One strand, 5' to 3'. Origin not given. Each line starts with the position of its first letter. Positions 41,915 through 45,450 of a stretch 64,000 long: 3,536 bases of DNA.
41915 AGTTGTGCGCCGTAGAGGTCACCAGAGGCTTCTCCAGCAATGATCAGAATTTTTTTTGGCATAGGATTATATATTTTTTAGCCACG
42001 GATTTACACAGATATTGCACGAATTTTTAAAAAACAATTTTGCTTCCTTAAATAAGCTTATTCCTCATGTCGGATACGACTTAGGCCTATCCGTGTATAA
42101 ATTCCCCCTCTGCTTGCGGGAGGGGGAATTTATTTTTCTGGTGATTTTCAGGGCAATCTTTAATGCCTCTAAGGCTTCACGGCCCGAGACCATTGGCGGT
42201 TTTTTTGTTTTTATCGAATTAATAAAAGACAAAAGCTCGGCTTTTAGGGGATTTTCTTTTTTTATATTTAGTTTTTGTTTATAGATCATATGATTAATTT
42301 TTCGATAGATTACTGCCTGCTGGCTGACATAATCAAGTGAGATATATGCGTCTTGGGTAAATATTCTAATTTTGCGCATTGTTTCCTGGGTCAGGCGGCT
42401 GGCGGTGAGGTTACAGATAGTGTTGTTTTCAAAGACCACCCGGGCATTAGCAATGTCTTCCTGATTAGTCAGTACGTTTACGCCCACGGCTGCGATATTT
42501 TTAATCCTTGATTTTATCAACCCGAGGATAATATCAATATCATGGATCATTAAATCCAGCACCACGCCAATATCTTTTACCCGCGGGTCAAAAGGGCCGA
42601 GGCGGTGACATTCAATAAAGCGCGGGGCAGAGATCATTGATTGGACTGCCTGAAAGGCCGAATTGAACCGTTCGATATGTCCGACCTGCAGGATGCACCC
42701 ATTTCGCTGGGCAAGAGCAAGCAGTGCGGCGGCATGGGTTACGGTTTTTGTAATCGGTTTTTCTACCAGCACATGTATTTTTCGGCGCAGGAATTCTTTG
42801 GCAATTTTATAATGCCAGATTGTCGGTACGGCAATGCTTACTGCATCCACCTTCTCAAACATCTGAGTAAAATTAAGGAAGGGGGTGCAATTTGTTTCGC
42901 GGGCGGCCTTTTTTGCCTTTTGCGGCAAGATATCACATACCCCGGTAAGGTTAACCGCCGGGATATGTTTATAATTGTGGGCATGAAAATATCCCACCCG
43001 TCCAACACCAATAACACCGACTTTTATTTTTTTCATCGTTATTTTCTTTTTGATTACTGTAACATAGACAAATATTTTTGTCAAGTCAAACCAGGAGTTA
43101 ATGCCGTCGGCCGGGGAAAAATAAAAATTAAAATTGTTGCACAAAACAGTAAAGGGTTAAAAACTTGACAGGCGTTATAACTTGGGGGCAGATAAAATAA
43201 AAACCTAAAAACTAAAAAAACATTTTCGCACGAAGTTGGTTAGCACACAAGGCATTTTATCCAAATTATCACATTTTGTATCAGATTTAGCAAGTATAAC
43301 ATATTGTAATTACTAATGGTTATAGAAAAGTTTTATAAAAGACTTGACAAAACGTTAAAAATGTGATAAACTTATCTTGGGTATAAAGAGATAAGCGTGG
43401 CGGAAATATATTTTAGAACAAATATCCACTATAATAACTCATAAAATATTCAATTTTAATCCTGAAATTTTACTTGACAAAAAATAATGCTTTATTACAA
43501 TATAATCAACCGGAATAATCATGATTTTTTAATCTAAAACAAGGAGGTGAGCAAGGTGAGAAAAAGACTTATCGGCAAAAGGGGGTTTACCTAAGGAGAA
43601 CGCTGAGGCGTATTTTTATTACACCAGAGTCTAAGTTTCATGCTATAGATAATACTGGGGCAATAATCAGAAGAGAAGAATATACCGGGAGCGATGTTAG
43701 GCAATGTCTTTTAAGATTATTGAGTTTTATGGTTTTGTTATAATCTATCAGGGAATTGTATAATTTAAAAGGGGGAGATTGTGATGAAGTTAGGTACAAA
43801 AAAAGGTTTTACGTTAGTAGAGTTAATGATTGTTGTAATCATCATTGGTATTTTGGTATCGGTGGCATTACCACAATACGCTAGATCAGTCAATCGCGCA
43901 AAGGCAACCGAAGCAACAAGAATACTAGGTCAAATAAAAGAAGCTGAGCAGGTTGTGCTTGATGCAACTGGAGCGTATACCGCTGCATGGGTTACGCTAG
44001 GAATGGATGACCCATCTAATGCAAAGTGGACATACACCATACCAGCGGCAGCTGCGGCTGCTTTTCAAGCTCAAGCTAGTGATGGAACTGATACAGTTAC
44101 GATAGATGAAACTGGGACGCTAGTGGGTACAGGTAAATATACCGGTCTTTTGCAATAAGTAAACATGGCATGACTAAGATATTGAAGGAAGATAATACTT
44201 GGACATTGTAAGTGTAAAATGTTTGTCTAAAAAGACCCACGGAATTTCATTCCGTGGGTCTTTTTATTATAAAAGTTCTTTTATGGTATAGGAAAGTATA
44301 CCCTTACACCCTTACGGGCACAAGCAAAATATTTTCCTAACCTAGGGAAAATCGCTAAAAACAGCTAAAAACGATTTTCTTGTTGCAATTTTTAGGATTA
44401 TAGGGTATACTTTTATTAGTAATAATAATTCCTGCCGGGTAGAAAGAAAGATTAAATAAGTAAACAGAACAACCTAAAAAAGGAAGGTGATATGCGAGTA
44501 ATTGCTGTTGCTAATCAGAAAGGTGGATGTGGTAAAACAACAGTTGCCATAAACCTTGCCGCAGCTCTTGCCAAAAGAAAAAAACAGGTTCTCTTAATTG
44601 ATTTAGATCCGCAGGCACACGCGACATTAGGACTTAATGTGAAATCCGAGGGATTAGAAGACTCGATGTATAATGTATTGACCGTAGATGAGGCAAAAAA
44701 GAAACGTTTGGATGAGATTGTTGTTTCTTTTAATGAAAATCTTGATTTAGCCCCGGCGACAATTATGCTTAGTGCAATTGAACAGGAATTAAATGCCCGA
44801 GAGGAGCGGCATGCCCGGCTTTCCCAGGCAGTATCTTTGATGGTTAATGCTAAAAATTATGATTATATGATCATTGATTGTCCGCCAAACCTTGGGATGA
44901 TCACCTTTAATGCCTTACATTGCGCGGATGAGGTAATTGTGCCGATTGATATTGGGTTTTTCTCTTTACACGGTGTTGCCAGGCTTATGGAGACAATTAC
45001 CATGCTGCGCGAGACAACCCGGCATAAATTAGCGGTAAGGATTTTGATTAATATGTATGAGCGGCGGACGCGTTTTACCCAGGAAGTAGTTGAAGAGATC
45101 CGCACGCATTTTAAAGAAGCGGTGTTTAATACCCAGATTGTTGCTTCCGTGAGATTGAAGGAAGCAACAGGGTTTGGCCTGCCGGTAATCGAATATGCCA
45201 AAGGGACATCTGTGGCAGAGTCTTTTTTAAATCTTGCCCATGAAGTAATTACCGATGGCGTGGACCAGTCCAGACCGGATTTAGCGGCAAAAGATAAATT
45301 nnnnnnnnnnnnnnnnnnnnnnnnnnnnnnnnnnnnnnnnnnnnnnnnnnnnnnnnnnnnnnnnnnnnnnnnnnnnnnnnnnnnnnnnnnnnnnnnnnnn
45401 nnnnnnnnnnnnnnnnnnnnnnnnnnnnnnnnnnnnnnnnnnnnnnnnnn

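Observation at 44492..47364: ParA-type ATPase fused to a glycogen-binding (CBM48/AMPK-beta) domain, with an ATPase-dead MinD-like partner and a small unknown protein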

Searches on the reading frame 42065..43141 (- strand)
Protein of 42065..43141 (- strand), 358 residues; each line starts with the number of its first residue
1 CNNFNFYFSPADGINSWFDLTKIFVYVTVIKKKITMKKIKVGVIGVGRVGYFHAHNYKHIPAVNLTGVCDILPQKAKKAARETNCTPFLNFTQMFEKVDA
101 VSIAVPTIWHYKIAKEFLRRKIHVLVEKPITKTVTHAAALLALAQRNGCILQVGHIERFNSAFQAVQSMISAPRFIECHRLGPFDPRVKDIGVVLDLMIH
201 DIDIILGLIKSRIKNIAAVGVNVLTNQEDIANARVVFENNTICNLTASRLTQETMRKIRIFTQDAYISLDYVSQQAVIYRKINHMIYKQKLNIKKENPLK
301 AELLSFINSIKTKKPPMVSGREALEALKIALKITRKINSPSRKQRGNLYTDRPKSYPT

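Call 66: search_protein_families(library=pfam, proteins=[window:42065-43141:-], max_evalue=0.00001)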
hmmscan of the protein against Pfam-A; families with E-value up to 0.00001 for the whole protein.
window:42065-43141:- (358 aa): 2 families
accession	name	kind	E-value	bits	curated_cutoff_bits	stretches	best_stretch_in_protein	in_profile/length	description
PF01408.29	GFO_IDH_MocA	-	7.2e-30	104.6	24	1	39-155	1-120/120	Oxidoreductase family, NAD-binding Rossmann fold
PF22725.1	GFO_IDH_MocA_C3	-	3.6e-09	37.1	27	1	190-265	42-121/124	GFO/IDH/MocA C-terminal domain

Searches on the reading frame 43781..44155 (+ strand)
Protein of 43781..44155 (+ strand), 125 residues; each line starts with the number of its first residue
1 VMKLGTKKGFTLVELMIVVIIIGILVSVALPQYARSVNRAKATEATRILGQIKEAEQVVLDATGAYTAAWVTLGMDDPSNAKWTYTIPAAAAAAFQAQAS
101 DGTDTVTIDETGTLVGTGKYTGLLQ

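Call 3: search_protein_families(library=pfam, proteins=[window:43781-44155:+], max_evalue=0.1)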
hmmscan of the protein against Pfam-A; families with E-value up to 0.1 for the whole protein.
window:43781-44155:+ (125 aa): 7 families
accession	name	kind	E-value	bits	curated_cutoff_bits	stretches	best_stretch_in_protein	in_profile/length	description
PF07963.17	N_methyl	-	8.1e-08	32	21.2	1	7-30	4-27/27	Prokaryotic N-terminal methylation motif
PF16732.10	ComP_DUS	-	5.5e-05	24.4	27.3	1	31-101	1-74/87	Type IV minor pilin ComP, DNA uptake sequence receptor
PF02211.21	NHase_beta_C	-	0.029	15.3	27.7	1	37-109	20-90/98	Nitrile hydratase beta subunit, C-terminal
PF25063.1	ARM_TT21_C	-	0.042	14.1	35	1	42-78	128-164/209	Tetratricopeptide repeat protein 21 C-terminal ARM domain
PF22245.3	G7C_C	-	0.059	13.5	26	1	65-123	102-161/180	Tailspike protein, C-terminal domain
PF18677.6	ArnB_C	-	0.073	13.4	26.3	0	30-55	13-38/72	Archaellum regulatory network B, C-terminal domain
PF07726.17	AAA_3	-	0.089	13.1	27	0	34-95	68-129/131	ATPase family associated with various cellular activities (AAA)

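Call 4: search_protein_families(library=ncbifam, proteins=[window:43781-44155:+], max_evalue=0.1)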
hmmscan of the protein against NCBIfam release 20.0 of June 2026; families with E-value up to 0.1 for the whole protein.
window:43781-44155:+ (125 aa): 14 families
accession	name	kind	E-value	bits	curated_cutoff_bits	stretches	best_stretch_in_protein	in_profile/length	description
NF041775.1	typeIV_PilA_Myxo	equivalog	4.5e-12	46.4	400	1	7-98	10-101/214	type IV pilin protein PilA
TIGR01710.1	typeII_sec_gspG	equivalog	9.7e-11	41.8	88.85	1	8-58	1-51/134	type II secretion system major pseudopilin GspG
NF007862.0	PRK10574.1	equivalog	4.2e-09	36.7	138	1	6-64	3-62/145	prepilin peptidase-dependent pilin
TIGR02532.1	IV_pilin_GFxxxE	domain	2.3e-08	33.5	16.3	1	7-30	1-24/24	prepilin-type N-terminal cleavage/methylation domain-containing protein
TIGR01708.2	typeII_sec_gspH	equivalog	2.4e-08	34.2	80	1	8-55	2-50/169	type II secretion system minor pseudopilin GspH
NF040999.1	pilin_ComGC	equivalog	1.8e-06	28.1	75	1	7-41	1-35/84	competence type IV pilus major pilin ComGC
NF041013.1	T4P_ComGE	equivalog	4e-06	26.8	49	1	7-46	3-43/83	competence type IV pilus minor pilin ComGE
TIGR02596.1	TIGR02596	subfamily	7.9e-06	26.1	70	1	10-58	1-50/196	Verru_Chthon cassette protein D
NF007800.0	PRK10506.1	equivalog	0.00063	19.6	158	1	5-44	6-45/163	prepilin peptidase-dependent protein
NF040982.1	ComGD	equivalog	0.0059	17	70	1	7-32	1-26/139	competence type IV pilus minor pilin ComGD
NF033510.3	Ca_tandemer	repeat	0.0099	16.2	50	1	34-108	21-86/96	Ca2+-stabilized repeat-containing adhesin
TIGR02599.1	TIGR02599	subfamily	0.014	14.6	256.5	1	9-59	1-49/361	Verru_Chthon cassette protein C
NF001986.0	PRK00779.1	subfamily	0.078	12.1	306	1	15-82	169-238/307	ornithine carbamoyltransferase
TIGR04533.1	cyanosortB_assc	equivalog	0.085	12.1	65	1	8-71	4-67/221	cyanoexosortase B system-associated protein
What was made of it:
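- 43781..44266 (+): Context, not part of the module: a pilin gene (125 aa) with its own terminator hairpin at 44228-44266. N_methyl and pilin hits (calls 3, 4).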

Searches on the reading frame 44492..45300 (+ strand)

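Call 20: search_solved_structures(query=window:44492-45300:+, max_evalue=1e-10, show_alignments=2)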
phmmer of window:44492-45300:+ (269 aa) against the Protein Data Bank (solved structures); distinct sequences matched with E-value up to 1e-10: 14.
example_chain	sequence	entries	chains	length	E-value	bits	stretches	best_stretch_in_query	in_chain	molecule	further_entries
8ray_B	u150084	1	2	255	1.5e-51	178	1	2-253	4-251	ParA family protein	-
1wcv_1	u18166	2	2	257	2.2e-42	148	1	2-254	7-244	SEGREGATION PROTEIN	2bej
6iub_A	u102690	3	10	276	1.7e-41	145.1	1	2-252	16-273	SpoOJ regulator (Soj)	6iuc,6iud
2bek_A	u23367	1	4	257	2.9e-41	144.3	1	2-254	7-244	SEGREGATION PROTEIN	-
8jmj_A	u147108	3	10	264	1.9e-40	141.7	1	2-252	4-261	SpoOJ regulator (Soj)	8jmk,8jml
4pfs_A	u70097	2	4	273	2.3e-33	118.5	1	2-238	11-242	Cobyrinic Acid a,c-diamide synthase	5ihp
5if9_A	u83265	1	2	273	2.4e-33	118.4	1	2-238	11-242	Cobyrinic Acid a,c-diamide synthase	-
3k9g_A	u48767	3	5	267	6.5e-18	67.9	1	2-158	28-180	PF-32 protein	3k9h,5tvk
7dut_A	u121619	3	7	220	2.4e-16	62.8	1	3-166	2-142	SOJ protein (Soj)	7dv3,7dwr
1ion_A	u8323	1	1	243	6.2e-14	54.9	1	2-252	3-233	PROBABLE CELL DIVISION INHIBITOR MIND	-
1g3q_A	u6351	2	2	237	1.9e-12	50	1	2-252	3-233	CELL DIVISION INHIBITOR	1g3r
6non_A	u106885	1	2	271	1.4e-11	47.2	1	1-173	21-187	Cobyrinic acid ac-diamide synthase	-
6noo_A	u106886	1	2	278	1.5e-11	47.1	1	1-173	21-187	Maintenance of carboxysome positioning A protein, MCDA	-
4v03_A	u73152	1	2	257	4.1e-11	45.7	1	2-233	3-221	SITE-DETERMINING PROTEIN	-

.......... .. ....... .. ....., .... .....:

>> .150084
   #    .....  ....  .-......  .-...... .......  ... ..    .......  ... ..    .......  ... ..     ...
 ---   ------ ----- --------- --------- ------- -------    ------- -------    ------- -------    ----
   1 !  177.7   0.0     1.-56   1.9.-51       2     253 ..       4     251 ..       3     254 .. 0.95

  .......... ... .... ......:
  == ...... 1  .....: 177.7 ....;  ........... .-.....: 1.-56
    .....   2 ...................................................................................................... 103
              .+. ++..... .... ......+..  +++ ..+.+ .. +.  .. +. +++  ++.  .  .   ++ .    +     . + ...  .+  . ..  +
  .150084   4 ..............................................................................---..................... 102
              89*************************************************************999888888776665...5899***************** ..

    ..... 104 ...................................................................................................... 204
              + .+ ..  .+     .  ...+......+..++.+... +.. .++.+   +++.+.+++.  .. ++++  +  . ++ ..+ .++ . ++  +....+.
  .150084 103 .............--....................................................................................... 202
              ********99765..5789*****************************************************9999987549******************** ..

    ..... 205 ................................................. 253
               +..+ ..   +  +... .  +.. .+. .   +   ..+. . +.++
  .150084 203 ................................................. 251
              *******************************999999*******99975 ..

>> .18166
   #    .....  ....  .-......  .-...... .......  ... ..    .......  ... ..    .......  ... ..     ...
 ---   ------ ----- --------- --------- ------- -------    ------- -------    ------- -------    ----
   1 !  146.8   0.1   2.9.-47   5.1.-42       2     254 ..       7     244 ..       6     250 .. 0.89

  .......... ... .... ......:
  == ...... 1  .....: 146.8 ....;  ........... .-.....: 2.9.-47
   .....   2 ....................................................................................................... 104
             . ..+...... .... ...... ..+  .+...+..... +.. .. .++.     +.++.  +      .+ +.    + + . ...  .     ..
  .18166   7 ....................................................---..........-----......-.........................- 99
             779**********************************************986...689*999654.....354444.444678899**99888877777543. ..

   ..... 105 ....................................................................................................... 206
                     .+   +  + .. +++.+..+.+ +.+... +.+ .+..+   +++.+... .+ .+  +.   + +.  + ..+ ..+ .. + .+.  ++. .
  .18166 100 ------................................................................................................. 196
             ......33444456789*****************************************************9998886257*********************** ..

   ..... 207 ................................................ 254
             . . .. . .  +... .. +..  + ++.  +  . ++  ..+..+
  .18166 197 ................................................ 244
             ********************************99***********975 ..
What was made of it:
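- On ParA/MinD deviant Walker A ATPases (gene 1): PDB ParA and Soj hits at E<=1e-40 (call 20).
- The ParA half is closest to chromosomal ParA/Soj (call 20).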
